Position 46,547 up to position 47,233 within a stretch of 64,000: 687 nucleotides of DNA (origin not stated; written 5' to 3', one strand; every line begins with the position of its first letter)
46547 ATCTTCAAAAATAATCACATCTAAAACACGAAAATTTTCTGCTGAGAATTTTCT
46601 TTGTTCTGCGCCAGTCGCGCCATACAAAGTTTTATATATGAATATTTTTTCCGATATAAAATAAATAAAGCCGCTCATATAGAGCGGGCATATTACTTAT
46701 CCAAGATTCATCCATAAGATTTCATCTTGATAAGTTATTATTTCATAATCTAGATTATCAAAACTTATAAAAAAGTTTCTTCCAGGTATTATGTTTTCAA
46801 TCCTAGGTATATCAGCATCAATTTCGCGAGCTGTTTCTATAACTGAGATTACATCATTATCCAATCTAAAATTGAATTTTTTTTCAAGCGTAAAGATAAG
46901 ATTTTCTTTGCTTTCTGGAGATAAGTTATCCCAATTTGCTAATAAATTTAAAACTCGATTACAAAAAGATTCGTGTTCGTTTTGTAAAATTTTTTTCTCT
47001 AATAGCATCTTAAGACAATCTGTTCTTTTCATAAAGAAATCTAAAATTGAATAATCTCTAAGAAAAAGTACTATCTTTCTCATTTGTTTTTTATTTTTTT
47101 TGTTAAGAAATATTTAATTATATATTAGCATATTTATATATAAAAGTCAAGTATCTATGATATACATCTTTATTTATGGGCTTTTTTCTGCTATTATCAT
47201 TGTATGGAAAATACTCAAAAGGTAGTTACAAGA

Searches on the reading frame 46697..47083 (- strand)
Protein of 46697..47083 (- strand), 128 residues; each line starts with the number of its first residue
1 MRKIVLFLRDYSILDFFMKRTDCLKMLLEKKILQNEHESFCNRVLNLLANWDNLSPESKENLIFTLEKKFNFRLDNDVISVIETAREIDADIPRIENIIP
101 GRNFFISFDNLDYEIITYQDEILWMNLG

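Call 9: search_protein_families(library=pfam, proteins=[window:46697-47083:-])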
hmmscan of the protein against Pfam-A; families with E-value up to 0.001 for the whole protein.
window:46697-47083:- (128 aa): 0 families

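Call 17: find_encoding_contigs(protein=window:46697-47083:-, flank=10000, max_places=10)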
Protein window:46697-47083:- (128 aa): 3 contigs read that carry it; 3 places shown.
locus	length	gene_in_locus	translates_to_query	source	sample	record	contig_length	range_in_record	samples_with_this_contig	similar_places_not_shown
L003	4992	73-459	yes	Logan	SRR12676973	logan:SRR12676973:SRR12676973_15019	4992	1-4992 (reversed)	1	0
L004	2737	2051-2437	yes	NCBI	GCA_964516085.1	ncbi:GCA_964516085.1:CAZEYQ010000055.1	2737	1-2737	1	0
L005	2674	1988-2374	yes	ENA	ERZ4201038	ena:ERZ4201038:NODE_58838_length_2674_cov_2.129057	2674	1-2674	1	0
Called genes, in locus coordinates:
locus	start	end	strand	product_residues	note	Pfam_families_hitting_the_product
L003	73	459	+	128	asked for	-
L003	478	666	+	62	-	-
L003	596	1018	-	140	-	-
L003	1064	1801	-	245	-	PF08032:SpoU_sub_bind, PF00588:SpoU_methylase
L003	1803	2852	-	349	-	-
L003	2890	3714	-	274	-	PF00515:TPR_1 (faint), PF07719:TPR_2 (faint), PF13181:TPR_8 (faint), PF13371:TPR_9 (faint), PF13424:TPR_12 (faint), PF13428:TPR_14 (faint), PF13431:TPR_17 (faint), PF13414:TPR_11 (faint), +2 more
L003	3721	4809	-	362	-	PF03703:bPH_2, PF24649:DUF7642 (faint), PF03703:bPH_2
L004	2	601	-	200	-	?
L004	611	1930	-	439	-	PF00749:tRNA-synt_1c, PF19269:Anticodon_2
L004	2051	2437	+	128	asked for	-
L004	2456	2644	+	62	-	-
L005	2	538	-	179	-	?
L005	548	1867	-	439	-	PF00749:tRNA-synt_1c, PF19269:Anticodon_2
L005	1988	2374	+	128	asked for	-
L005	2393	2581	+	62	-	-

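Call 31: find_homologous_proteins(query=window:46697-47083:-)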
Query window:46697-47083:- (128 aa): 1 proteins with E <= 0.001 among 3 candidates.
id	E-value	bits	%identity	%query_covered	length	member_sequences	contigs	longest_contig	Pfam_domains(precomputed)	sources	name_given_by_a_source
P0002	6.8e-77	274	99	100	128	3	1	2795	-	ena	-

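Call 33: find_encoding_contigs(protein=P0002, flank=10000, max_places=10)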
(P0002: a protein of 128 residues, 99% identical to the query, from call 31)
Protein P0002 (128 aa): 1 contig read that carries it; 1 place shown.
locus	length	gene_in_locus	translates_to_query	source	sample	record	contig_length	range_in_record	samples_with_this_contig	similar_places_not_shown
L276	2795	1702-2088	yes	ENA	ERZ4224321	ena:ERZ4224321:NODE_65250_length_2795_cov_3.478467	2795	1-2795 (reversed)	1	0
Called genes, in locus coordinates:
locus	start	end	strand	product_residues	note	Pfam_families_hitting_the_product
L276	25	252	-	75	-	-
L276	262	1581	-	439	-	PF00749:tRNA-synt_1c, PF19269:Anticodon_2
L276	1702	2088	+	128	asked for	-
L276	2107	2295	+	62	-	-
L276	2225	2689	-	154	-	-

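Call 66: search_protein_families(library=pfam, proteins=[window:46697-47083:-], max_evalue=5)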
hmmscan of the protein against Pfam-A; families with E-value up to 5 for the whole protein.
window:46697-47083:- (128 aa): 4 families
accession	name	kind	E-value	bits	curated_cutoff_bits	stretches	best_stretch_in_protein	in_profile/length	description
PF13919.11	ASXH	-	0.1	13.1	25.8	1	41-121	29-90/130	Asx homology domain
PF06777.17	HBB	-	0.16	12.1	30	1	10-75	59-122/190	Helical and beta-bridge domain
PF12449.13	DUF3684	-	0.16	10.2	27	1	18-69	512-563/1098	Protein of unknown function (DUF3684)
PF10593.14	Z1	-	0.18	11.8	25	1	6-98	8-107/228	Z1 domain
